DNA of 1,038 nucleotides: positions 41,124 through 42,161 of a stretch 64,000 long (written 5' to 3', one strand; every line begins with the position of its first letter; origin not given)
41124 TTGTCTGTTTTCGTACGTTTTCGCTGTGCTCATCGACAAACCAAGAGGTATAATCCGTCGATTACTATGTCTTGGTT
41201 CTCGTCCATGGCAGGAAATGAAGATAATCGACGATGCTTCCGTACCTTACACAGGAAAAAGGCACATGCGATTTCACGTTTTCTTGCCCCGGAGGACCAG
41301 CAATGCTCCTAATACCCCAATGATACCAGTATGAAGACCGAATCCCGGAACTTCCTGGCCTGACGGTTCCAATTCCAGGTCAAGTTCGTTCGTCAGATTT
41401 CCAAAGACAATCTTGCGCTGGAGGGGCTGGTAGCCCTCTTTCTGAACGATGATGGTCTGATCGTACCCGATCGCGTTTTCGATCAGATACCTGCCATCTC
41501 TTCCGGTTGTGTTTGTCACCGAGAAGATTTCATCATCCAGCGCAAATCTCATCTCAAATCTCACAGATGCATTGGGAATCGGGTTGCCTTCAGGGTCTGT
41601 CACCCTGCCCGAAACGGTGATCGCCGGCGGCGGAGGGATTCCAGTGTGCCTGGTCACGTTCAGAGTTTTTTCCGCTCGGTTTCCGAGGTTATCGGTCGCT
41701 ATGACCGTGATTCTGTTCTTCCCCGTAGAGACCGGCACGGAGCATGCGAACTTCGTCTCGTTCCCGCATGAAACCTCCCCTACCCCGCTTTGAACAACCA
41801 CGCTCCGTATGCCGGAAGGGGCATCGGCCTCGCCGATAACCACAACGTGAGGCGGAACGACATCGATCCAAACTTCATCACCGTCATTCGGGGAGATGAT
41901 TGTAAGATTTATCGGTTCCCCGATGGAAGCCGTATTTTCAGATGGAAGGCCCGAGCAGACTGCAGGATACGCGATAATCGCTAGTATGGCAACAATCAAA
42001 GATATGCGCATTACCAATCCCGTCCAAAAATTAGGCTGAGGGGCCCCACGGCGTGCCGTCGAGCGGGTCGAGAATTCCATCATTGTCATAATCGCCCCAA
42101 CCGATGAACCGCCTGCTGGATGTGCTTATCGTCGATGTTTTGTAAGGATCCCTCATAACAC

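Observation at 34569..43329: Three hydrolase-plus-anchored-partner gene pairs: possible secreted effector/immunity (or zymogen/inhibitor) arsenal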

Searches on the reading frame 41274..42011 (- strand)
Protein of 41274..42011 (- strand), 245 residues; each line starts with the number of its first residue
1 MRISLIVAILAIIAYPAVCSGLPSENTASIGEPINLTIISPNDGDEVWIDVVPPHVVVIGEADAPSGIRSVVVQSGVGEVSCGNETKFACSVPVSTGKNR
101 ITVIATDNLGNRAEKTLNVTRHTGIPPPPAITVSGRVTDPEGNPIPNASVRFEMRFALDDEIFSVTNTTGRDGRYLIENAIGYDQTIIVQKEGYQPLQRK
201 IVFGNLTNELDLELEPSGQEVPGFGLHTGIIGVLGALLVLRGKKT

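Call 5: search_protein_families(library=pfam, proteins=[window:41274-42011:-], max_evalue=0.01)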
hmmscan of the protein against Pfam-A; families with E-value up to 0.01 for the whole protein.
window:41274-42011:- (245 aa): 4 families
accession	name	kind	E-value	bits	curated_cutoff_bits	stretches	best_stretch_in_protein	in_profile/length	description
PF13620.12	CarboxypepD_reg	-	2.6e-10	41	32.3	1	132-203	1-68/82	Carboxypeptidase regulatory-like domain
PF09136.16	Glucodextran_B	-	1e-06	29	27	1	36-121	3-81/83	Glucodextranase, domain B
PF13715.12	CarbopepD_reg_2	-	3.9e-06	27.2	32.2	1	133-218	1-80/88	CarboxypepD_reg-like domain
PF02369.22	Big_1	-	5.1e-06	27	34.9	1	130-175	18-62/93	Bacterial Ig-like domain (group 1)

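Call 12: search_protein_families(library=ncbifam, proteins=[window:41274-42011:-], max_evalue=0.1)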
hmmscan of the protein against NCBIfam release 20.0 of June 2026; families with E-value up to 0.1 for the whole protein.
window:41274-42011:- (245 aa): 6 families
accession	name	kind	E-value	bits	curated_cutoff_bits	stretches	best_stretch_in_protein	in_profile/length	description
NF052345.1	S_layer_anammox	exception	6.2e-06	23.9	1400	1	66-222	1267-1399/1596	Kustd1514 family S-layer glycoprotein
TIGR04134.1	lipo_with_rSAM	hypoth_equivalog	0.00049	20.1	39.8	1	132-185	41-99/150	radical SAM-associated putative lipoprotein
NF047446.1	barrel_OmpL47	domain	0.00087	19.7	40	1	57-119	7-66/68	OmpL47-type beta-barrel domain-containing protein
TIGR03900.1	prc_long_Delta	hypoth_equivalog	0.018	13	660.95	1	83-121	934-972/973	MXAN_5808 family serine peptidase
TIGR04126.1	PGF_CTERM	domain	0.029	14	24.5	1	218-241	2-25/28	PGF-CTERM sorting domain-containing protein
TIGR02422.1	protocat_beta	equivalog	0.097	12.3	296.4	0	106-150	38-80/220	protocatechuate 3,4-dioxygenase subunit beta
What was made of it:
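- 41274..42011 (-): Partner 3: signal peptide, Ig-like (Glucodextran_B/Big_1) domain, CarboxypepD_reg domain and a PGF-type C-terminal anchor. Calls 5, 12.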
